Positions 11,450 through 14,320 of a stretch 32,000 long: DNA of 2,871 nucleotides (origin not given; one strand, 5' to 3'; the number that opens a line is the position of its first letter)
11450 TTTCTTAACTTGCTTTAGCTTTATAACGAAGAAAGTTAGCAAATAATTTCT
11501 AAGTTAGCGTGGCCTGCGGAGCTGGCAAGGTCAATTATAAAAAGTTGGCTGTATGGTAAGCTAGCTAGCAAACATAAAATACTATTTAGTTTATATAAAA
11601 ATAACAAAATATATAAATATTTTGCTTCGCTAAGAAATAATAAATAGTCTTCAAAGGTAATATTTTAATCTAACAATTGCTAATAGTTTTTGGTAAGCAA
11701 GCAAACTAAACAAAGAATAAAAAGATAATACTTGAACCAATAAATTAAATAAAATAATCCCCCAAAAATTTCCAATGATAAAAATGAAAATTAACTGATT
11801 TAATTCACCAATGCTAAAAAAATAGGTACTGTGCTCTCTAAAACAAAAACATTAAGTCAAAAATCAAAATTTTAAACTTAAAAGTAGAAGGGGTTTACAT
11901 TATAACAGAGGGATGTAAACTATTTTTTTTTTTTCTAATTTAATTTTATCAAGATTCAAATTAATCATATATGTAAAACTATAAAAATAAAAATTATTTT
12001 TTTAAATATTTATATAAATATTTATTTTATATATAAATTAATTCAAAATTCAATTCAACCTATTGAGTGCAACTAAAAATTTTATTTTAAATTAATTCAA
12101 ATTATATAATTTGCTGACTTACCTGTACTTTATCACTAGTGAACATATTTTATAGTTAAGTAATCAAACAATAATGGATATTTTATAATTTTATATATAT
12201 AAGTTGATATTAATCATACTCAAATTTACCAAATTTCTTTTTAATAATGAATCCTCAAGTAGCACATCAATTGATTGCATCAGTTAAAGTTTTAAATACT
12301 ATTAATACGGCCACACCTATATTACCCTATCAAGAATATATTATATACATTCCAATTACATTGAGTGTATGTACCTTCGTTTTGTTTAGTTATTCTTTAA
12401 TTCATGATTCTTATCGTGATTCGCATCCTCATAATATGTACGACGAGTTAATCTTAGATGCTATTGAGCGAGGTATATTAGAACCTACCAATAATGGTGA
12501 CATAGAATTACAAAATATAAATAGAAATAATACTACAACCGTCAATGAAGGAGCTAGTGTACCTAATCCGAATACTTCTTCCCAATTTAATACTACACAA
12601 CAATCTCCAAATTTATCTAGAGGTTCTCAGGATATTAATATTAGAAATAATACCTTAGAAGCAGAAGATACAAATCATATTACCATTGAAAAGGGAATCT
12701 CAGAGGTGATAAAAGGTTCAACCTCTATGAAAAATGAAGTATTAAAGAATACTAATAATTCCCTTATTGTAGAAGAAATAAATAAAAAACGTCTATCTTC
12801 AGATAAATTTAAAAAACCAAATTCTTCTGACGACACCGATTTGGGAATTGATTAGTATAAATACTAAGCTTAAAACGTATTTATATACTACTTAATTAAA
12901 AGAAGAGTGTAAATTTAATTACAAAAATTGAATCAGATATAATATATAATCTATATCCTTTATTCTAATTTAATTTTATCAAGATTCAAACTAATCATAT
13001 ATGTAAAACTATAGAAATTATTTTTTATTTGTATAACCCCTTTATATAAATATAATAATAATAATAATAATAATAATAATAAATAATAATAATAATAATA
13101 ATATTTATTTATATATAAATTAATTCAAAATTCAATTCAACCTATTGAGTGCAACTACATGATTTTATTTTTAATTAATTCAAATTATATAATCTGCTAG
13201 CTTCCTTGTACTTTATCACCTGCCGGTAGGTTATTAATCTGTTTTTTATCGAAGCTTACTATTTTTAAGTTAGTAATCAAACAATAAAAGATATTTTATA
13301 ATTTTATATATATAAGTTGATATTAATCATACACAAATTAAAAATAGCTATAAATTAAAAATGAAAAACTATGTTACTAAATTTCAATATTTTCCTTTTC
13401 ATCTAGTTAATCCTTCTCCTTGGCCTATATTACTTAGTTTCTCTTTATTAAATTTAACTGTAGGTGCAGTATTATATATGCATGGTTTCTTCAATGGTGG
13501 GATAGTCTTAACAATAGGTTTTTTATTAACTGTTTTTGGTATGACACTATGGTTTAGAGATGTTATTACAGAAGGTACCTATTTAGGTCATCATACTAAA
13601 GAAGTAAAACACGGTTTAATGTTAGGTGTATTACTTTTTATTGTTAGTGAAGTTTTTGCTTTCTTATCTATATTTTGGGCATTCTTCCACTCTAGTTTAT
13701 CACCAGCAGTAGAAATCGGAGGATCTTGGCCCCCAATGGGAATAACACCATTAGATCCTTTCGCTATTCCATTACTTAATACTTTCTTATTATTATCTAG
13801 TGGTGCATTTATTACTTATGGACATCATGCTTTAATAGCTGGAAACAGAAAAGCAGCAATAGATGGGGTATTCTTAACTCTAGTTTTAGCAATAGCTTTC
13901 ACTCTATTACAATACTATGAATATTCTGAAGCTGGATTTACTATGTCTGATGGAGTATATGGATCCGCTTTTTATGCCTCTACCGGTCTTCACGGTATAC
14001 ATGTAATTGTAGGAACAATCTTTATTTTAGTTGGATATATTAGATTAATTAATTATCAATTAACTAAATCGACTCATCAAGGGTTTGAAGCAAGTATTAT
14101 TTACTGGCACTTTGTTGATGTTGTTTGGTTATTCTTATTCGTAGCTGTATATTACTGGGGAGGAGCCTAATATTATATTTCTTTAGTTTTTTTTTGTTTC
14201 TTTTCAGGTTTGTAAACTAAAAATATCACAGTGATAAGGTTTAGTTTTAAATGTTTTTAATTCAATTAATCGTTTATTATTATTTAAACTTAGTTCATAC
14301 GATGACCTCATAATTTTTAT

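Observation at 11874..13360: orf202 sits on a duplicated copy of the cox3 leader: a possible chimeric or captured mitochondrial ORF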

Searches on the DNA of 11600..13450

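Call 73: search_rna_families(source=window, start=11600, end=13450, threshold=evalue, max_evalue=1)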
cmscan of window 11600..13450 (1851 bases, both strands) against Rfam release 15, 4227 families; matches with E-value up to 1: 0.
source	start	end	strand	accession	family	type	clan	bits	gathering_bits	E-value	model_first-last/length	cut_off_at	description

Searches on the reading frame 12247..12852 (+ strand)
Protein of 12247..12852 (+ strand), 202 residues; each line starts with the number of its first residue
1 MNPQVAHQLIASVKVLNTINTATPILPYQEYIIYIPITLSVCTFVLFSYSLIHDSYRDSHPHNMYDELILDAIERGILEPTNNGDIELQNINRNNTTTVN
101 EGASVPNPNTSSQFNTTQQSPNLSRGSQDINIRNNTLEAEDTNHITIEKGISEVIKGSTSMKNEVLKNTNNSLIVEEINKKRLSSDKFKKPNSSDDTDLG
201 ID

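Call 7: find_homologous_proteins(query=window:12247-12852:+, max_evalue=0.01)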
Query window:12247-12852:+ (202 aa): 4 proteins with E <= 0.01 among 132 candidates.
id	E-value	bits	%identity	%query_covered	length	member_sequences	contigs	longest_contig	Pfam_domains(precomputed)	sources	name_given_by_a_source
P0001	2.8e-124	430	100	100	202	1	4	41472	-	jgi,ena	-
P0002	1.8e-117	408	95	100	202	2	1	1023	-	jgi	-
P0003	1.2e-77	278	66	100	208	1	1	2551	-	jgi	jgi:hypothetical protein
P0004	4.4e-59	217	59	92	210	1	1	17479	-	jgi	jgi:hypothetical protein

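Call 8: search_protein_families(library=pfam, proteins=[window:12247-12852:+], max_evalue=0.1)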
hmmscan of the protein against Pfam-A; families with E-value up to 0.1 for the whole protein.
window:12247-12852:+ (202 aa): 0 families

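Call 9: find_encoding_contigs(protein=P0001, flank=10000, max_places=6)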
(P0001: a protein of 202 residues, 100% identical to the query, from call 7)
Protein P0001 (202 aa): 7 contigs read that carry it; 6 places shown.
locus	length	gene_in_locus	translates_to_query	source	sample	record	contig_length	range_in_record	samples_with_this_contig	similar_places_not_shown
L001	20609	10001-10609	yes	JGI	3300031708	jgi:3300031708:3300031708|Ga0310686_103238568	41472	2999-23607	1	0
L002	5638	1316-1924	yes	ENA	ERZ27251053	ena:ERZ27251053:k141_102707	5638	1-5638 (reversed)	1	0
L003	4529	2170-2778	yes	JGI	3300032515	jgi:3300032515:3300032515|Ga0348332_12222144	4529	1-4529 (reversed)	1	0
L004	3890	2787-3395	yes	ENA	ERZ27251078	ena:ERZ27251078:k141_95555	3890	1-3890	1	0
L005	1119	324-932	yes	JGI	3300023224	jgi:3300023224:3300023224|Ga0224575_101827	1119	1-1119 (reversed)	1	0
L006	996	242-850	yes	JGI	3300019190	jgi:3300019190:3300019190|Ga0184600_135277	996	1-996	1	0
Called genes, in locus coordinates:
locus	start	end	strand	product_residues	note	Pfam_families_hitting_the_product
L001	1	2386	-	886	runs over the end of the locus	PF03175:DNA_pol_B_2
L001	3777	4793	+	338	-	PF00146:NADHdh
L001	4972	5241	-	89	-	-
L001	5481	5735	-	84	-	-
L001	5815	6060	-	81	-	-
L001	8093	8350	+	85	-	PF00137:ATP-synt_C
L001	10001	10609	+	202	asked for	-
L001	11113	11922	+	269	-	PF00510:COX3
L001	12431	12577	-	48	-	-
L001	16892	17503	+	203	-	PF00033:Cytochrome_B, PF13631:Cytochrom_B_N_2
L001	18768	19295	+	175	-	PF00032:Cytochrom_B_C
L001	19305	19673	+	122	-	-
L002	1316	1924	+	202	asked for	-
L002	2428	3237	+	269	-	PF00510:COX3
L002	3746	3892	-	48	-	-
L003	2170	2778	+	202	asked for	-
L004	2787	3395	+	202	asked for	-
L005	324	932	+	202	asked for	-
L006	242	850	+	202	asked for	-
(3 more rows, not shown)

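Call 10: find_encoding_contigs(protein=P0004, flank=10000, max_places=6)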
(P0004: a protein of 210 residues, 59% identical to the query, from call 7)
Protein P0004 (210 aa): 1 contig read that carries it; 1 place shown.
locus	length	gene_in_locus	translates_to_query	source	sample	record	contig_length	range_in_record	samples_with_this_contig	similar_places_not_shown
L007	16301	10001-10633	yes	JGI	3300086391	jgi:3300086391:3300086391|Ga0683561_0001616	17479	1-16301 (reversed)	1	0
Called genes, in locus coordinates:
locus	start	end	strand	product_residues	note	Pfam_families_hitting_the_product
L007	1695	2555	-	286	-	-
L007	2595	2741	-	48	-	-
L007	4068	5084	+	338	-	PF00146:NADHdh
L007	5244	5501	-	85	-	-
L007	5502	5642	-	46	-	-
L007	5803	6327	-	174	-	-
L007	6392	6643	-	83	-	-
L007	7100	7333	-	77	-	-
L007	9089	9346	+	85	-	PF00137:ATP-synt_C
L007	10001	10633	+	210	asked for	-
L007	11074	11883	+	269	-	PF00510:COX3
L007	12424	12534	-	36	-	-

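Call 11: find_encoding_contigs(protein=P0003, flank=10000, max_places=6)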
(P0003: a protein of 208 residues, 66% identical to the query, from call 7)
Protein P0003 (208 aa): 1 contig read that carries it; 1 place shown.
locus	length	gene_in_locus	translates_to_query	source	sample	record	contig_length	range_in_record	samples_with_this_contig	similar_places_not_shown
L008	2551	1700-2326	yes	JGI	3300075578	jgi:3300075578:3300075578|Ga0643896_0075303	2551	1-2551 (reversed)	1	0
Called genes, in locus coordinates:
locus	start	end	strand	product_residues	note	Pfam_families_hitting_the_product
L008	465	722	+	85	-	PF00137:ATP-synt_C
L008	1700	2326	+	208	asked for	-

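Call 12: find_encoding_contigs(protein=P0002, flank=10000, max_places=6)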
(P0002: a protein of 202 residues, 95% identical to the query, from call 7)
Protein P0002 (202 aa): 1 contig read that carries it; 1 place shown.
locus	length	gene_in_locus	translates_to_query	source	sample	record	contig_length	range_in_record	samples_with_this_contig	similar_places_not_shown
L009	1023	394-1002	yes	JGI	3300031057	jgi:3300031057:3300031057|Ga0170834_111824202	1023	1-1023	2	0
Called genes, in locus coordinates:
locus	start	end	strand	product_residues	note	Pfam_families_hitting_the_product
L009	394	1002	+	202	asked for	-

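Call 18: find_related_loci(query=A1, collection=metagenome_contigs, flank=3000)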
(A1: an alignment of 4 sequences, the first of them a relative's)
Query A1 (202 aa) in metagenome_contigs; peptide patterns used: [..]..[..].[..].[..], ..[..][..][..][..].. (x = any residue, [..] = any of these).
600 stretches matched a pattern (row limit reached: there are more); 2 encode a relative of the query (tblastn E <= 1e-3); 2 distinct loci.
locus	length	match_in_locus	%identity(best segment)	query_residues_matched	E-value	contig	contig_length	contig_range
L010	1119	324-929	100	1-202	6e-149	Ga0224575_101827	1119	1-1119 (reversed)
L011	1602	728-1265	62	11-189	5e-52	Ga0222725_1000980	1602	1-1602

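Call 25: search_protein_representatives(alignment_id=A1)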
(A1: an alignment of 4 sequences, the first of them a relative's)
Query: 4 sequences, 202 profile positions. Proteins with E-value up to 0.001 (for the whole library): 4; up to 1e-10: 3; up to 1e-30: 2. The best 4 are listed.
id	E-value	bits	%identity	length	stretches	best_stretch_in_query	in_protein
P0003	3.8e-111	386.0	-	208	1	1-202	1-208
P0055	6.7e-42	159.9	-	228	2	3-194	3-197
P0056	8.0e-14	68.2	-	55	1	64-118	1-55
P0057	5.7e-10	55.6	-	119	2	149-194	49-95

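Call 27: find_encoding_contigs(protein=P0055, flank=6000, max_places=4)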
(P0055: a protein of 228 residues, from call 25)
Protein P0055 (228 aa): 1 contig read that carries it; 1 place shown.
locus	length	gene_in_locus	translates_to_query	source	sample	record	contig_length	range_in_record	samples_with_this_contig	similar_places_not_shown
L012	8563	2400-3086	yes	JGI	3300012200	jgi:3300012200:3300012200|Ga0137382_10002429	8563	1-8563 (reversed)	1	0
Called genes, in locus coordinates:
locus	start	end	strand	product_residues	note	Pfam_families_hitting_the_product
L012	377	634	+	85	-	PF00137:ATP-synt_C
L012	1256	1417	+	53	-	-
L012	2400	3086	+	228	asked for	-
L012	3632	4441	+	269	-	PF00510:COX3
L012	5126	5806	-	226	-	PF03175:DNA_pol_B_2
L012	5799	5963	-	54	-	PF03175:DNA_pol_B_2 (weak)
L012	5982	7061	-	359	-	-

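Call 28: find_encoding_contigs(protein=P0057, flank=6000, max_places=4)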
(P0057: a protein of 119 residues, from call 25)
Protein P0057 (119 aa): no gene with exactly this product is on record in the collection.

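Call 67: search_solved_structures(query=A1, max_evalue=10)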
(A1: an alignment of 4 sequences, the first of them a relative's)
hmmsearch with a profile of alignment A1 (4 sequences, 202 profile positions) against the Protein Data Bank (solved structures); distinct sequences matched with E-value up to 10: 2.
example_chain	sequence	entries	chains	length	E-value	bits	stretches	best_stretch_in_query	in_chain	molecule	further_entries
2if2_A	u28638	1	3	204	0.091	15.7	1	43-86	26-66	Dephospho-CoA kinase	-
6mel_B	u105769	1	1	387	0.77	12.7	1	63-122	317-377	Succinate--CoA ligase [ADP-forming] subunit beta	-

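Call 68: search_protein_families(library=phrogs, proteins=[P0001, P0003, P0055], max_evalue=1)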
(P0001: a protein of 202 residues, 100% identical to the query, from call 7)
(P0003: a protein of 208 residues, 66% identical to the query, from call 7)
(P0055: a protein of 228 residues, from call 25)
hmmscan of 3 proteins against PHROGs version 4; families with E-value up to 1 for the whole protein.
P0001 (202 aa): 0 families

P0003 (208 aa): 1 family
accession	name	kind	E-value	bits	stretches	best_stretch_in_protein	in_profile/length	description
phrog_12654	-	moron, auxiliary metabolic gene and host takeover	0.052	13.7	1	128-202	22-86/277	RexA-like exclusion protein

P0055 (228 aa): 2 families
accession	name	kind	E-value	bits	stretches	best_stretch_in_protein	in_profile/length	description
phrog_14622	-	unknown function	0.11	13.5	0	155-182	23-44/62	-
phrog_21207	-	unknown function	0.17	12.8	1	131-225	46-143/155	-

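Call 72: predict_structure(alignment_id=A1)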
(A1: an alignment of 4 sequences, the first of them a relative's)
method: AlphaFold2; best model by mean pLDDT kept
length: 202 residues; sequences in the alignment: 4
mean_pLDDT: 40.7   pTM: 0.22
mean pLDDT of the five models: 40.7, 34.9, 33.8, 32.3, 30.4
residues with pLDDT >= 90: 0; 70-90: 0; 50-70: 42; < 50: 160
segments of 3 or more residues with pLDDT < 50: 1-39, 81-190, 192-202
pLDDT, mean of each block of 10 residues (from residue 1): 41 40 31 37 61 62 61 57 40 34 35 29 31 31 30 28 36 45 45 44 37
secondary structure, 60 per line:
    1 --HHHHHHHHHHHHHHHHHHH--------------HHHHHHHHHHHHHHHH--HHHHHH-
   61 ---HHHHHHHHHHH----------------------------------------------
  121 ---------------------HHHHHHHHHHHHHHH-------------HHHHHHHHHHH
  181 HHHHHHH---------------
elements in order: H3-21 H36-51 H54-59 H64-74 H142-156 H170-187

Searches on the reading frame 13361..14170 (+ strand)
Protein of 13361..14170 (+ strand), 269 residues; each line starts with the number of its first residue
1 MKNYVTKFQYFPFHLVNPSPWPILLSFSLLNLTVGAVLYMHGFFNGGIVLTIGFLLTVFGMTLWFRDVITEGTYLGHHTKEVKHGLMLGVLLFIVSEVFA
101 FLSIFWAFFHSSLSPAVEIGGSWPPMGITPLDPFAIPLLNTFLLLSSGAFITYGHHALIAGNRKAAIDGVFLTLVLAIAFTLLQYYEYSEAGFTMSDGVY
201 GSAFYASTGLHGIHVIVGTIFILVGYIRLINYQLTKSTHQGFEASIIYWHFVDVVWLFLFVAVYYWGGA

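Call 8: search_protein_families(library=pfam, proteins=[window:13361-14167:+], max_evalue=0.1)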
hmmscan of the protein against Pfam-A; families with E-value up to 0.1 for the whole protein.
window:13361-14167:+ (269 aa): 1 family
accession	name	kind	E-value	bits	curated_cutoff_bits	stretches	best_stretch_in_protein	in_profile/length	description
PF00510.24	COX3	-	2.1e-111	372.4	23.8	1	12-267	2-257/258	Cytochrome c oxidase subunit III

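Call 16: list_cluster_members(proteins=[window:13361-14167:+, window:6023-7036:+, window:10339-10593:+, window:19140-19748:+, window:1975-4458:-])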
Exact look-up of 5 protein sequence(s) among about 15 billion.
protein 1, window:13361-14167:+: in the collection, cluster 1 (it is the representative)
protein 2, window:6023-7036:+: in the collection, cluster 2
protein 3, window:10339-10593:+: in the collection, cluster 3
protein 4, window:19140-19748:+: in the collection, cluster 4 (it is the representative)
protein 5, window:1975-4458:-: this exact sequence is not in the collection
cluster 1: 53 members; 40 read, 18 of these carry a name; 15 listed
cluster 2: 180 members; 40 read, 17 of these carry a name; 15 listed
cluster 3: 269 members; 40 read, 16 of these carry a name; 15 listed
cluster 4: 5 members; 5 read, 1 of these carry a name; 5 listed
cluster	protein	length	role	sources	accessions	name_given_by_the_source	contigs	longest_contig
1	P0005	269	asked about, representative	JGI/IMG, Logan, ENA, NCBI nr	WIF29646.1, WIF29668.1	cytochrome c oxidase subunit 3 | cytochrome c oxidase subunit 3 [Amanita sp. CQC-2022a]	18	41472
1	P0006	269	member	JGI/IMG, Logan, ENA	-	cytochrome c oxidase subunit 3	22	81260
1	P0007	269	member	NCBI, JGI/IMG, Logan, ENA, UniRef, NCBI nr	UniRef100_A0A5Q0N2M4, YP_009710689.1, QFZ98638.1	cytochrome c oxidase subunit 3 | Cytochrome c oxidase subunit 3 n=1 Tax=Amanita muscaria TaxID=41956 RepID=A0A5Q0N2M4_AMAMU | cytochrome c oxidase subunit 3 [Amanita muscaria]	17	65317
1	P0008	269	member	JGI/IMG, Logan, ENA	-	cytochrome c oxidase subunit 3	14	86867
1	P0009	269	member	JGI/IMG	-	cytochrome c oxidase subunit 3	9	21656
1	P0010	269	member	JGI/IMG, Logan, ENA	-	cytochrome c oxidase subunit 3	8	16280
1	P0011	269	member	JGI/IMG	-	cytochrome c oxidase subunit 3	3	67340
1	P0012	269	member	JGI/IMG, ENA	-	cytochrome c oxidase subunit 3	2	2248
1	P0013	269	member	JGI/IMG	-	cytochrome c oxidase subunit 3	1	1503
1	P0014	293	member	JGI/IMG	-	cytochrome c oxidase subunit 3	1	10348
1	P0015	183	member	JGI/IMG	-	cytochrome c oxidase subunit 3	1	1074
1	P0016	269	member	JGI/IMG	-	cytochrome c oxidase subunit 3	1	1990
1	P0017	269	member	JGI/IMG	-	cytochrome c oxidase subunit 3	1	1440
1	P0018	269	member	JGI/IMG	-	cytochrome c oxidase subunit 3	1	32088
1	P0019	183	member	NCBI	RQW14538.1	cytochrome c oxidase subunit 3, partial [Rhodobacteraceae bacterium CH30]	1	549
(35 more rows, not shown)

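Call 63: find_encoding_contigs(protein=window:13361-14170:+, flank=4500, max_places=10)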
Protein window:13361-14170:+ (269 aa): 24 contigs read that carry it; 10 places shown.
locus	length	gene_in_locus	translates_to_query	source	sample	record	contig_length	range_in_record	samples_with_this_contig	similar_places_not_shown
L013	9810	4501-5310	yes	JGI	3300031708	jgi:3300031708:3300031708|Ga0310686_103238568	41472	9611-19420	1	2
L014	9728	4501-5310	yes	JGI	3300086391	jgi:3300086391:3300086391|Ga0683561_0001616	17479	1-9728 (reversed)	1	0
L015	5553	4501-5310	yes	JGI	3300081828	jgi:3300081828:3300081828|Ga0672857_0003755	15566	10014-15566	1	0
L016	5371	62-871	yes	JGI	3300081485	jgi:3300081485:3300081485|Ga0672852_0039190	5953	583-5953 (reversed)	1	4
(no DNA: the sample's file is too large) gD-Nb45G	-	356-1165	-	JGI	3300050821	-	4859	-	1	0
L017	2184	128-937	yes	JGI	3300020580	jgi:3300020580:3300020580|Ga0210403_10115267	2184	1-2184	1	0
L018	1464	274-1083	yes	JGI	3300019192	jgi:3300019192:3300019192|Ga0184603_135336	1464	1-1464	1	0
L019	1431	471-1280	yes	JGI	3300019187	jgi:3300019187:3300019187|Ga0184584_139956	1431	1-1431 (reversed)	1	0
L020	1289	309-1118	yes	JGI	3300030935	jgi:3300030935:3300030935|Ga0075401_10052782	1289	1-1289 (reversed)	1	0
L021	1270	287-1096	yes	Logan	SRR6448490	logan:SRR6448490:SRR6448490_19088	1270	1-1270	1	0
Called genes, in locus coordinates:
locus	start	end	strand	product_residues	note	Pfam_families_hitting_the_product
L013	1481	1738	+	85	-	PF00137:ATP-synt_C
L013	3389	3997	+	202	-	-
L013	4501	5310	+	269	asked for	PF00510:COX3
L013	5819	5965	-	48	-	-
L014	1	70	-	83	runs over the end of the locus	-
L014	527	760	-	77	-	-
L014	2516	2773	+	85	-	PF00137:ATP-synt_C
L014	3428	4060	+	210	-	-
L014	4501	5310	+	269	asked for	PF00510:COX3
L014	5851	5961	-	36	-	-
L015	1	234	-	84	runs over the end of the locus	-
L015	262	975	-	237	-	-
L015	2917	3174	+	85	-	PF00137:ATP-synt_C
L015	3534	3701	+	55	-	-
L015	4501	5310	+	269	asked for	PF00510:COX3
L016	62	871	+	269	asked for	PF00510:COX3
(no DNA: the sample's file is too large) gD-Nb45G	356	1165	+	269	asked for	PF00510:COX3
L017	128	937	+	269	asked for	PF00510:COX3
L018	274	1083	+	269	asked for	PF00510:COX3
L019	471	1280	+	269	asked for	PF00510:COX3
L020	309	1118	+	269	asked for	PF00510:COX3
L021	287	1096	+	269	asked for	PF00510:COX3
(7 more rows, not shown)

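Call 76: find_encoding_contigs(protein=P0007, flank=3000, max_places=4)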
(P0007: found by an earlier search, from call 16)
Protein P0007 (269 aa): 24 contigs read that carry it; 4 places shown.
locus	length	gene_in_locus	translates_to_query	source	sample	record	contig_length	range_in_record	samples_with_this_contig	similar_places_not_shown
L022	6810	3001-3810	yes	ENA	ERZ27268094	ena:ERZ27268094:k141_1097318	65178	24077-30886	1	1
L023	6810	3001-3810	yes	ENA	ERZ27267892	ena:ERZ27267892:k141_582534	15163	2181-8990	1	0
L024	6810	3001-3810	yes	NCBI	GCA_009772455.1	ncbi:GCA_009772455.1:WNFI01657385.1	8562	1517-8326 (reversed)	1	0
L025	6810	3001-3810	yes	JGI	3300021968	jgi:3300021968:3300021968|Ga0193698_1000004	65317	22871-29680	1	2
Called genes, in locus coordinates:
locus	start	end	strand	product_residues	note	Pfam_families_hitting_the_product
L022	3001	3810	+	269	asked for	PF00510:COX3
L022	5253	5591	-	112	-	-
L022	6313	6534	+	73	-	PF00137:ATP-synt_C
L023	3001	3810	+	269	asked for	PF00510:COX3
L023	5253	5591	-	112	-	-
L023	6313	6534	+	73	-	PF00137:ATP-synt_C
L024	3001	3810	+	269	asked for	PF00510:COX3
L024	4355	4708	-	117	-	PF03175:DNA_pol_B_2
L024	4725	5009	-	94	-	PF03175:DNA_pol_B_2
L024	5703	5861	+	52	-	PF05933:Fun_ATP-synt_8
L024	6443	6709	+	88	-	PF00420:Oxidored_q2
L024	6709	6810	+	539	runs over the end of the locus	?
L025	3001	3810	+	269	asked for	PF00510:COX3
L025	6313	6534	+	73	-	PF00137:ATP-synt_C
